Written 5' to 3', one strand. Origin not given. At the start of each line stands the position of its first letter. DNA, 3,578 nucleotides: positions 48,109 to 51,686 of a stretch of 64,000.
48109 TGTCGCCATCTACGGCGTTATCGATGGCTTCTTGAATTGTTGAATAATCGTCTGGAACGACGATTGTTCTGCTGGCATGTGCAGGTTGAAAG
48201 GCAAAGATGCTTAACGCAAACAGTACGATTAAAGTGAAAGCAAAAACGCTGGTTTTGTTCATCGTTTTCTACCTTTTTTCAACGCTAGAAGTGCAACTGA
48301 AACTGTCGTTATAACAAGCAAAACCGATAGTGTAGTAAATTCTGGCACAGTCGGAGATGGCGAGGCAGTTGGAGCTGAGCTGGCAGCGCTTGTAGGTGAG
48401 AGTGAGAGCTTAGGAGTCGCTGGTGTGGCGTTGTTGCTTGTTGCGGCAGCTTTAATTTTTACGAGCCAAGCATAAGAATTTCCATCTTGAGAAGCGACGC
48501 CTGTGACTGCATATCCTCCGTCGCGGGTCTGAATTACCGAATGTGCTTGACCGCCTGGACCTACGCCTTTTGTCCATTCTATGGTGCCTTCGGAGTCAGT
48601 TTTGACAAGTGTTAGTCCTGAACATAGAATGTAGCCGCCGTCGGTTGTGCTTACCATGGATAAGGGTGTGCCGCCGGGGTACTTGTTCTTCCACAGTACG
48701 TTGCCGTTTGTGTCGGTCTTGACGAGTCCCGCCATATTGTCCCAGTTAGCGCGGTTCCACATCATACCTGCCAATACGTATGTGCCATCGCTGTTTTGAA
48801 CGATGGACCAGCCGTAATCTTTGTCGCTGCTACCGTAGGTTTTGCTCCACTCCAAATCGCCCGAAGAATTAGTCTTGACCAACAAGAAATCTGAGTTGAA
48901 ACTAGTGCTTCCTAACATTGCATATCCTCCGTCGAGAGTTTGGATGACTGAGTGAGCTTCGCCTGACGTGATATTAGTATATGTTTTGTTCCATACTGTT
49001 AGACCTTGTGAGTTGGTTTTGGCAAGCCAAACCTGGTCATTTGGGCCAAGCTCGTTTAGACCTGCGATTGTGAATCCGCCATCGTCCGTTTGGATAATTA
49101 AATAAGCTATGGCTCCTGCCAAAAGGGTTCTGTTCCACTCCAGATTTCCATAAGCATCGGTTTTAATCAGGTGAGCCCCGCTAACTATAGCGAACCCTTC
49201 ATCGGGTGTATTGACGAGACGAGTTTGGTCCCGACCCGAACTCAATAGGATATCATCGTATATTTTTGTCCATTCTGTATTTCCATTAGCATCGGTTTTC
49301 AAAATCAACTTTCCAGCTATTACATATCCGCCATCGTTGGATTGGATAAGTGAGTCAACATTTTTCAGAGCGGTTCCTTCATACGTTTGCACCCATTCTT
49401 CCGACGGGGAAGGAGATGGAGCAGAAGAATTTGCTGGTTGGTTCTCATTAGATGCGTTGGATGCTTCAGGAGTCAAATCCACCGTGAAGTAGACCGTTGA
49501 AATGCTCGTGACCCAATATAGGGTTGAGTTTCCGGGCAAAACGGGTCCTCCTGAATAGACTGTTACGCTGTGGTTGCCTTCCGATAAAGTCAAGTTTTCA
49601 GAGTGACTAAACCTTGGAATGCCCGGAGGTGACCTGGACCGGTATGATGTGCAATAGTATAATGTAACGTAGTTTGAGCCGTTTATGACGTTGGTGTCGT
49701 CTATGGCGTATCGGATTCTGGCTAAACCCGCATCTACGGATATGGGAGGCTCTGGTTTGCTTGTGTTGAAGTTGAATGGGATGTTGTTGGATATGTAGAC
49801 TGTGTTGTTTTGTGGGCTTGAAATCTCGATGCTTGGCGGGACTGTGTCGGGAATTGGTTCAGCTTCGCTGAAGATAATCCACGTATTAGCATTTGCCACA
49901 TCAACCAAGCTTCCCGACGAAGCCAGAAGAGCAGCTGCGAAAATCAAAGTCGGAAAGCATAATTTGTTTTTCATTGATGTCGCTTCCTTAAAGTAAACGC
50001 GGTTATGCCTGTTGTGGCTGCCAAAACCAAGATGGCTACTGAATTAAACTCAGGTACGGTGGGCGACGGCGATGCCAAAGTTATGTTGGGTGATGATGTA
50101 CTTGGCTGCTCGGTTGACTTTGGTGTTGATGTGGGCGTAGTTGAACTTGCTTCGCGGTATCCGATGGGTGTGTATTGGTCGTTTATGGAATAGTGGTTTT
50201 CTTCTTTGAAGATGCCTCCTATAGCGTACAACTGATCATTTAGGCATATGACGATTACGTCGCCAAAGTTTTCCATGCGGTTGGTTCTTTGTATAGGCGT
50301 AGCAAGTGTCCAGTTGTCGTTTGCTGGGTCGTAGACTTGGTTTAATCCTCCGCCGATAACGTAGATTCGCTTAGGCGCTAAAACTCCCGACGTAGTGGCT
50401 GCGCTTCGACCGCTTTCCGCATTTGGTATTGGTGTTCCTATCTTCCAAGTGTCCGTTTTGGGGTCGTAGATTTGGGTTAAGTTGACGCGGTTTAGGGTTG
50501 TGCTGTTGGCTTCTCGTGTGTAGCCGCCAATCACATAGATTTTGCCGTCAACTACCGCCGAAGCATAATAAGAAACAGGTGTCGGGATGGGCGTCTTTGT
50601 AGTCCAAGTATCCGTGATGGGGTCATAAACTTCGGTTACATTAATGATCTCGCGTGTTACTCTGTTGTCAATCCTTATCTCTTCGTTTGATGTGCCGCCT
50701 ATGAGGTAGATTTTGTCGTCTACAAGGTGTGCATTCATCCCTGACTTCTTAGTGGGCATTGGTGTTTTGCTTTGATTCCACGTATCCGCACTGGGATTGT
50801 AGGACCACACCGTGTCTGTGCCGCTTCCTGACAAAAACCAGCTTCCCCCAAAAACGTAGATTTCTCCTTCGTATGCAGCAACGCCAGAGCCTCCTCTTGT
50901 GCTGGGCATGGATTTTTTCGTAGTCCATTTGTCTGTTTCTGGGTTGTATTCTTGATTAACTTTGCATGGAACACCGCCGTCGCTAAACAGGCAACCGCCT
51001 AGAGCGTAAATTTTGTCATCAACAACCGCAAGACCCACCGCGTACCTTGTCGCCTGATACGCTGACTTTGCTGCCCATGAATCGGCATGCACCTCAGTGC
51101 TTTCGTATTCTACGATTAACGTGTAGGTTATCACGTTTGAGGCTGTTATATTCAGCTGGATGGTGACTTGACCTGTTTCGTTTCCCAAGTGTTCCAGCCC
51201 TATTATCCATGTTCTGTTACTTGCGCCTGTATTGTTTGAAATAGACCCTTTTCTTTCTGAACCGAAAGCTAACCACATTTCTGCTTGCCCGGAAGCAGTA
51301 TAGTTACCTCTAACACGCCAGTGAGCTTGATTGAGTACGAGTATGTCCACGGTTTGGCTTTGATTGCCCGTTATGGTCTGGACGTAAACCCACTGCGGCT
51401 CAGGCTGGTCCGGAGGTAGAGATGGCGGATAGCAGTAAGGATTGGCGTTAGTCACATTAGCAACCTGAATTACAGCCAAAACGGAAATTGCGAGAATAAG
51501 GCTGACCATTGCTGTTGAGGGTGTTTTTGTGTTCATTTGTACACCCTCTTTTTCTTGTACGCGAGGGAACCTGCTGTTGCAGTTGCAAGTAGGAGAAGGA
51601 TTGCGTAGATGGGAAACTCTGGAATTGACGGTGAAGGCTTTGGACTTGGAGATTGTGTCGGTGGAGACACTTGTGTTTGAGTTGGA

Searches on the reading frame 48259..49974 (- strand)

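Call 3: search_protein_families(library=pfam, proteins=[window:48259-49974:-], max_evalue=0.01)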
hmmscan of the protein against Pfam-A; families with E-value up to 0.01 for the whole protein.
window:48259-49974:- (571 aa): 2 families
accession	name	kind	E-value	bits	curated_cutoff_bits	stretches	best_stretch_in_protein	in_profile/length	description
PF05935.17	Arylsulfotrans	-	1.3e-06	28.1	24.2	1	404-497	17-114/374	Arylsulfotransferase (ASST)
PF09837.15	DUF2064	-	0.0083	16.4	25.8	0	346-364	95-112/120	Uncharacterized protein conserved in bacteria (DUF2064)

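Call 4: search_protein_families(library=ncbifam, proteins=[window:48259-49974:-], max_evalue=0.01)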
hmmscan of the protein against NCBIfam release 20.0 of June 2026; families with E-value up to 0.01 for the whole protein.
window:48259-49974:- (571 aa): 0 families

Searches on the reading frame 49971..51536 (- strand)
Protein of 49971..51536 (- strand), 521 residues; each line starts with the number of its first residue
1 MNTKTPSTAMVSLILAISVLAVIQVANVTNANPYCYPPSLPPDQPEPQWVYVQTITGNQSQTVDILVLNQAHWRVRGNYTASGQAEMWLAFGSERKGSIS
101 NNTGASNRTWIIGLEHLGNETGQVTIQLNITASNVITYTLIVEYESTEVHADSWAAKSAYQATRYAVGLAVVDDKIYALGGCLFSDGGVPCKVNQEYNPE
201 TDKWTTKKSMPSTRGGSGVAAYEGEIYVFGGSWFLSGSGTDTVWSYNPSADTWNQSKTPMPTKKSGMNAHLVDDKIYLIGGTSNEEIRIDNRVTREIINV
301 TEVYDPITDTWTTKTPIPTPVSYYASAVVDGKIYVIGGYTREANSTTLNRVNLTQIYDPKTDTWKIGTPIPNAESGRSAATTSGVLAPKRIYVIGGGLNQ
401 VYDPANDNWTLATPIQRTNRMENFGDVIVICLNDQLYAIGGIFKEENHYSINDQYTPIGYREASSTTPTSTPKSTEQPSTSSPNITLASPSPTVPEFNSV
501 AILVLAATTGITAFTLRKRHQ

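Call 3: search_protein_families(library=pfam, proteins=[window:49971-51536:-], max_evalue=0.01)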
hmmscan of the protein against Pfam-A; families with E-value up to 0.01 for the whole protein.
window:49971-51536:- (521 aa): 10 families
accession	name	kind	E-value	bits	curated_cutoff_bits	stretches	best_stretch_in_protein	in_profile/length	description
PF01344.31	Kelch_1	-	1.3e-43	146.5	20.1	4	322-369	3-44/46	Kelch motif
PF24681.1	Kelch_KLHDC2_KLHL20_DRC7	-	6.1e-36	124.2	50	2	169-396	4-221/221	KLHDC2/KLHL20/DRC7 Kelch-repeats domain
PF25210.1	Kelch_FKB95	-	5.4e-30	105.3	70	2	304-419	63-171/268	FKB95, Kelch-repeats domain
PF13964.12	Kelch_6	-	1.1e-28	98.7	25.3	3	323-372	4-48/50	Kelch motif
PF24981.1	Beta-prop_ATRN-LZTR1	-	2.7e-25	89.6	50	1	177-441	2-279/289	Attractin/LZTR1 beta-propeller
PF07646.21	Kelch_2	-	6.2e-23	80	21.3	1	321-371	2-48/48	Kelch motif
PF24996.1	NANM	-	5.8e-20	71.9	45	3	216-286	56-128/350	N-acetylneuraminate epimerase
PF13418.12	Kelch_4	-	2.6e-12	46.9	21.6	1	216-262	5-49/49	Galactose oxidase, central domain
PF13415.12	Kelch_3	-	2e-11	44.2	22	2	224-265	2-41/48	Galactose oxidase, central domain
PF13854.13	Kelch_HCF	-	0.00012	21.9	113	0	209-282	180-258/345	Host cell factor, Kelch-repeats domain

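Call 4: search_protein_families(library=ncbifam, proteins=[window:49971-51536:-], max_evalue=0.01)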
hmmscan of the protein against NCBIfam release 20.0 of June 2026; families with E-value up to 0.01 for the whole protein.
window:49971-51536:- (521 aa): 3 families
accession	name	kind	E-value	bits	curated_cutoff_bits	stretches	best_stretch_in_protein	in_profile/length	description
NF010730.0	PRK14131.1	subfamily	5e-18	65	416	3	200-284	68-158/384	N-acetylneuraminate epimerase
TIGR03547.1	muta_rot_YjhT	subfamily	1.2e-16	60.9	256.35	2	198-285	37-130/346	YjhT family mutarotase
TIGR03548.1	mutarot_permut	subfamily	5.9e-11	42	243.2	2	272-444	71-234/323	cyclically-permuted mutarotase family protein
